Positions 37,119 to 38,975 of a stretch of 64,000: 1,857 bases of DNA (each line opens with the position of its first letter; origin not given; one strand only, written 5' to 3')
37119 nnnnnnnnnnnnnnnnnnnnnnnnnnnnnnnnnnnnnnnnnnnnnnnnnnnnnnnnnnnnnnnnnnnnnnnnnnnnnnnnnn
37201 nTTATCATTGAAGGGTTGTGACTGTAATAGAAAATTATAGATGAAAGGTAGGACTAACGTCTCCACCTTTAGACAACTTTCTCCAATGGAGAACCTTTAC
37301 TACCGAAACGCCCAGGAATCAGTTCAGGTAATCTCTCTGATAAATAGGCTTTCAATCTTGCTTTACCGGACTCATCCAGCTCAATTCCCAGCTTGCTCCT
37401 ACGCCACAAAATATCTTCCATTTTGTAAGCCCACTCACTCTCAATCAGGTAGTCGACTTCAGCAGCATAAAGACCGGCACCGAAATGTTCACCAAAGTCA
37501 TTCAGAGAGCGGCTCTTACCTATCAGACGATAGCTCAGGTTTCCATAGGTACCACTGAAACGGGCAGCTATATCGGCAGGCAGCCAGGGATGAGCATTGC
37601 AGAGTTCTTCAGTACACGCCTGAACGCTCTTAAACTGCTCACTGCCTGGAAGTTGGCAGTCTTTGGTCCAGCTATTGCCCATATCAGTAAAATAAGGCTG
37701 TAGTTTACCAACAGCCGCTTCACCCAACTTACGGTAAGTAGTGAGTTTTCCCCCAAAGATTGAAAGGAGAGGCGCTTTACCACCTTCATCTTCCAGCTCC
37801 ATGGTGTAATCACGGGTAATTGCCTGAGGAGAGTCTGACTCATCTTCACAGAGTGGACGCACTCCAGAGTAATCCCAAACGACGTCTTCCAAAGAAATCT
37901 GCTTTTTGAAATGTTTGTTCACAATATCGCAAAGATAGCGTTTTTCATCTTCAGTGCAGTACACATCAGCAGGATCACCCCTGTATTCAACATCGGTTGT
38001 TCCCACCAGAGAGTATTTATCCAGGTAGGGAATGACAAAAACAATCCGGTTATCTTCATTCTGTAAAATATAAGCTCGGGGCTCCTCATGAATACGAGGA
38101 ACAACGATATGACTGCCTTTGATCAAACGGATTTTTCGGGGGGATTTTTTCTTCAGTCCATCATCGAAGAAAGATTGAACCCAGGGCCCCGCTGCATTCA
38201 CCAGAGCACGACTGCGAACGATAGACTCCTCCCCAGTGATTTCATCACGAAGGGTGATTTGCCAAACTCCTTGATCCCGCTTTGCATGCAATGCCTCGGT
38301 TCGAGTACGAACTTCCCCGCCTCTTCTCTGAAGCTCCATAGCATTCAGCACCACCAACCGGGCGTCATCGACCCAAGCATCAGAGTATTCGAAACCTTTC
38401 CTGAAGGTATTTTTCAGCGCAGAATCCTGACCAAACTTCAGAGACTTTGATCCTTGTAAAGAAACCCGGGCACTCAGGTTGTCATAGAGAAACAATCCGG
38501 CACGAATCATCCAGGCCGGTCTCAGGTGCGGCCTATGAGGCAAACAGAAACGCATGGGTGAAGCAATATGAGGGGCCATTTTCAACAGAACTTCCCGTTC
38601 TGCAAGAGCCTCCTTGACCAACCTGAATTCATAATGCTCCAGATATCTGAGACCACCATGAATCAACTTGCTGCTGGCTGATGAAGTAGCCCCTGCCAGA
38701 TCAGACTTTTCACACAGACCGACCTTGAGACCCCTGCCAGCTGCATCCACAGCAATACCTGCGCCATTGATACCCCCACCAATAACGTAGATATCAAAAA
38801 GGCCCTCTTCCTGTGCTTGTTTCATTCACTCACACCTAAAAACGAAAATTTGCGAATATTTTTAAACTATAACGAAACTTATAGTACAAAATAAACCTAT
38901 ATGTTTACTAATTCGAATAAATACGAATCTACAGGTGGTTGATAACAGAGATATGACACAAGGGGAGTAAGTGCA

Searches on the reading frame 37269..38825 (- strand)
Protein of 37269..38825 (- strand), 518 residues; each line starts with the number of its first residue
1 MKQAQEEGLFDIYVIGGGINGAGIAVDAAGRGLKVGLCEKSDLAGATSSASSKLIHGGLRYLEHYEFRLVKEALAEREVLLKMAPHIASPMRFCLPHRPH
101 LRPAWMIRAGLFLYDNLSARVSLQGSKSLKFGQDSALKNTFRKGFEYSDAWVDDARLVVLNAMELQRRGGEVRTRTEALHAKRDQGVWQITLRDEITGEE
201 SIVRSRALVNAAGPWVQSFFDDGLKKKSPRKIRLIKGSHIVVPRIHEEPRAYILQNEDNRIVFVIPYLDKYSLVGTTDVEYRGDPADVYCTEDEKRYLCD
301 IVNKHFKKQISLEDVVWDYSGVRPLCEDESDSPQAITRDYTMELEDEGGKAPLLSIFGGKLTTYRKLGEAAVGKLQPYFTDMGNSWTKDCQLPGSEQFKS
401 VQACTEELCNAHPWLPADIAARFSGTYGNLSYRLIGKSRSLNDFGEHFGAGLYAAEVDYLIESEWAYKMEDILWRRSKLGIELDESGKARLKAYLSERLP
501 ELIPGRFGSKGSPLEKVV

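Call 4: search_protein_families(library=pfam, proteins=[window:37269-38825:-])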
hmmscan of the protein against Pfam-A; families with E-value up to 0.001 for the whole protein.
window:37269-38825:- (518 aa): 3 families
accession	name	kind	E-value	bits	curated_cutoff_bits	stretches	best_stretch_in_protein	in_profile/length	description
PF01266.30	DAO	-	3.5e-58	198.3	27.9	1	11-329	1-316/353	FAD dependent oxidoreductase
PF16901.10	DAO_C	-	7.7e-10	39.2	31.4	1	386-489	2-106/126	C-terminal domain of alpha-glycerophosphate oxidase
PF12831.13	FAD_oxidored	-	0.00027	20.8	27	0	11-51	1-41/416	FAD dependent oxidoreductase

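Call 6: search_protein_families(library=ncbifam, max_evalue=0.01, proteins=[window:37269-38825:-])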
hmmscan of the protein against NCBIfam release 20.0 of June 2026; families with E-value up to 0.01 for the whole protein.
window:37269-38825:- (518 aa): 21 families
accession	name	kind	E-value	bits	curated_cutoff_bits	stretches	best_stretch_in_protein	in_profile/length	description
NF008899.0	PRK12266.1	equivalog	2.4e-233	775.2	360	1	7-498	4-499/508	glycerol-3-phosphate dehydrogenase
NF009906.0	PRK13369.1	equivalog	3.4e-207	688.9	352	1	6-498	3-498/502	glycerol-3-phosphate dehydrogenase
NF033461.1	glycerol3P_ox_1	equivalog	1.2e-60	205.5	840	1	7-332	16-355/607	type 1 glycerol-3-phosphate oxidase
TIGR03377.1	glycerol3P_GlpA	equivalog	5e-42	144.1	552.8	1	11-472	1-449/530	anaerobic glycerol-3-phosphate dehydrogenase subunit GlpA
NF008313.0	PRK11101.1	equivalog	5.7e-29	101.1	425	1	10-480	9-466/548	anaerobic glycerol-3-phosphate dehydrogenase subunit A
NF033460.1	glycerol3P_ox_II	equivalog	2.2e-09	36.9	460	1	10-59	2-52/361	type 2 glycerol-3-phosphate oxidase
TIGR02352.1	thiamin_ThiO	equivalog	4.3e-06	26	250.8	1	12-50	1-39/351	glycine oxidase ThiO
NF002480.1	PRK01747.1-1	equivalog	2.5e-05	22.9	540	1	4-84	243-324/645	bifunctional tRNA (5-methylaminomethyl-2-thiouridine)(34)-methyltransferase MnmC2/FAD-dependent 5-carboxymethylaminomethyl-2-thiouridine(34)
TIGR03197.1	MnmC_Cterm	equivalog_domain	4.7e-05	22.6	174.2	1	12-74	2-65/400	FAD-dependent 5-carboxymethylaminomethyl-2-thiouridine(34) oxidoreductase MnmC1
NF009477.0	PRK12843.1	equivalog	5.6e-05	21.8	758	1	3-52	10-59/578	FAD-dependent oxidoreductase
NF053717.1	VnlPnlRedVprA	equivalog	8.2e-05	21.6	600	0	9-48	6-45/481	vinyl phenol reductase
NF004789.0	PRK06134.1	subfamily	8.5e-05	21.3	747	1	3-52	6-55/581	FAD-dependent oxidoreductase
TIGR02032.1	GG-red-SF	subfamily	0.00062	19.5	158.8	1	10-46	1-37/297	geranylgeranyl reductase family protein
NF008425.0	PRK11259.1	equivalog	0.0016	17.5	257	0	145-270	140-259/377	N-methyl-L-tryptophan oxidase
NF004991.0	PRK06370.1-3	subfamily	0.0026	16.4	620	1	7-47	33-73/509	FAD-containing oxidoreductase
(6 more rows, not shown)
